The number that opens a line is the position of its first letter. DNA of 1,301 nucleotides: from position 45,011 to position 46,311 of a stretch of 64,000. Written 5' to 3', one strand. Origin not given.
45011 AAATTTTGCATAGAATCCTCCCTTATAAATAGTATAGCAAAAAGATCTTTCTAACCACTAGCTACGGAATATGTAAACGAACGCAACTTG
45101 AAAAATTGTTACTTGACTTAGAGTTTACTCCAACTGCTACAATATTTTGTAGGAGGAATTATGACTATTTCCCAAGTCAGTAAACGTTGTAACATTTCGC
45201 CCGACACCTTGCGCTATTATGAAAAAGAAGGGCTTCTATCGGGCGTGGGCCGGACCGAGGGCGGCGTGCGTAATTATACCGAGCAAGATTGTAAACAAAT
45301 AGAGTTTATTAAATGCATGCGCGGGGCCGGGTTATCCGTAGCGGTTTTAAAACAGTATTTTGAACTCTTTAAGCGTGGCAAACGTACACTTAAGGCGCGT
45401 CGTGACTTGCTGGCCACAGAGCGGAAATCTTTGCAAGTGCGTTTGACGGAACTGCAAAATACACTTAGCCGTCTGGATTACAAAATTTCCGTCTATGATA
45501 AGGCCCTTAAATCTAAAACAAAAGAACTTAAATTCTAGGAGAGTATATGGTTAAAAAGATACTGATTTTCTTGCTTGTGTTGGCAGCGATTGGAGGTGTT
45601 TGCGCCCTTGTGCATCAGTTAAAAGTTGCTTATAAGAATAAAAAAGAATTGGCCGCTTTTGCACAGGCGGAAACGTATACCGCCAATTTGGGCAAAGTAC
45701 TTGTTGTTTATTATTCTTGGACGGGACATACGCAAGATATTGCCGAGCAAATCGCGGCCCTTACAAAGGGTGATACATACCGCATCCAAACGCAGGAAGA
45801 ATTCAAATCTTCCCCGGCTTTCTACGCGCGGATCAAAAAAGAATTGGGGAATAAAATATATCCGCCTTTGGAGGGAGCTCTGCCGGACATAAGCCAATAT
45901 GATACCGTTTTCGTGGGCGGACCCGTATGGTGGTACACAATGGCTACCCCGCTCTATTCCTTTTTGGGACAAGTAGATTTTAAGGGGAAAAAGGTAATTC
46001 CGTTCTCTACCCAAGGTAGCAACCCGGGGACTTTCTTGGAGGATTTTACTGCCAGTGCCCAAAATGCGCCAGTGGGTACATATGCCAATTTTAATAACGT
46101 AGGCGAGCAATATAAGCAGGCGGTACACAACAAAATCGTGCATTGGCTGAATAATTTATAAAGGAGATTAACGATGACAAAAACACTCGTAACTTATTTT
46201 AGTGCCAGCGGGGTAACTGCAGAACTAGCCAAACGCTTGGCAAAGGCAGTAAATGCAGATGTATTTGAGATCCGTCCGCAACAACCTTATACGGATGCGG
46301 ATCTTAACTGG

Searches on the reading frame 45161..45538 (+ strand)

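Call 75: search_protein_families(library=ncbifam, proteins=[window:45161-45538:+], max_evalue=0.001)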
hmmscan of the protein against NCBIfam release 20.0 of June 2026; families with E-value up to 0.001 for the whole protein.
window:45161-45538:+ (125 aa): 16 families
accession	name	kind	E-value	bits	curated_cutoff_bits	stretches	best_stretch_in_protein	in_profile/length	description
NF041849.1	trans_regNmlR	equivalog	9.7e-36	122.4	175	1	1-115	1-115/117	stress response transcriptional regulator NmlR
NF007069.0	PRK09514.1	equivalog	2.3e-18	66.5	143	1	2-102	3-104/141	Zn(2+)-responsive transcriptional regulator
TIGR02043.1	ZntR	equivalog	4e-17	62.6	167.95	1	2-99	3-101/131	Zn(2+)-responsive transcriptional regulator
TIGR02044.1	CueR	equivalog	2.8e-16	59.7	147.4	1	1-106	1-106/127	Cu(I)-responsive transcriptional regulator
TIGR02051.1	MerR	equivalog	9.9e-15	54.9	150.85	1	2-101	1-98/124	mercury resistance transcriptional regulator MerR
TIGR02047.1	CadR-PbrR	equivalog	5.8e-13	49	151.45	1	1-102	1-102/127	Cd(II)/Pb(II)-responsive transcriptional regulator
NF047375.1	HeatShock_HspR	equivalog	1.4e-11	44.2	105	1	2-84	5-86/92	heat shock protein transcriptional repressor HspR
TIGR01950.1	SoxR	equivalog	1.9e-08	34.2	116.9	1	1-106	2-107/142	redox-sensitive transcriptional activator SoxR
NF007590.0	PRK10227.1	equivalog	7.6e-08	32.5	244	1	1-77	1-77/135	Cu(I)-responsive transcriptional regulator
NF053782.1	ChlnTransRegdde3219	equivalog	1.4e-07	31.3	450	1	2-100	8-97/278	choline utilization transcriptional activator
NF010315.0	PRK13752.1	subfamily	3.2e-07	30.5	261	1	1-66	8-73/144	mercury resistance transcriptional regulator MerR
NF050798.1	TF_FtsR_Actino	equivalog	4.3e-07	30.3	150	1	11-85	16-88/223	transcriptional regulator FtsR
NF047377.1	heat_HspR_dupli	exception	1e-05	25.2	300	1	3-100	8-101/214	heat shock protein transcriptional repressor HspR, fused homodimer type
NF011617.0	PRK15043.1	equivalog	2.2e-05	23.9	417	1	2-65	5-68/243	HTH-type transcriptional regulator MlrA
NF053740.1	TransRegTnrAGPos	equivalog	0.00058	20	140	1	1-83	13-95/108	hypothetical protein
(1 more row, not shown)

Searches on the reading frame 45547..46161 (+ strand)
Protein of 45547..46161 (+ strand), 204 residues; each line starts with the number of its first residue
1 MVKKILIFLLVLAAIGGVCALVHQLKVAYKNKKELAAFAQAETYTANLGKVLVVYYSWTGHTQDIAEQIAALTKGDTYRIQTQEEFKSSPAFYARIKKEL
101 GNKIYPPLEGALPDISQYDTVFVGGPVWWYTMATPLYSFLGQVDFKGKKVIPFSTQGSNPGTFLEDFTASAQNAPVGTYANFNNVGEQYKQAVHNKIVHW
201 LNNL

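Call 75: search_protein_families(library=ncbifam, proteins=[window:45547-46161:+], max_evalue=0.001)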
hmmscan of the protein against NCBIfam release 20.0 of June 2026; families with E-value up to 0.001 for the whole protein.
window:45547-46161:+ (204 aa): 6 families
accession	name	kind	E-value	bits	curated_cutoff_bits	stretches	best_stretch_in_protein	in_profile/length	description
NF005501.0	PRK07116.1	subfamily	6.4e-26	90.7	198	1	50-177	5-138/161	flavodoxin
NF005389.0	PRK06934.1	equivalog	5e-22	78.3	172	1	59-202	70-215/221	flavodoxin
TIGR01753.1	flav_short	equivalog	4.9e-06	27.1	123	0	51-79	1-29/140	flavodoxin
NF002999.0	PRK03767.1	equivalog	4.8e-05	23.3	141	1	50-143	3-95/200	NAD(P)H:quinone oxidoreductase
NF006736.0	PRK09267.1-2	equivalog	0.00025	20.8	202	0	51-155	4-85/161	flavodoxin FldA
NF038196.1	ferrodoxin_EFR1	subfamily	0.00027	21.1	75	0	53-173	1-97/242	EFR1 family ferrodoxin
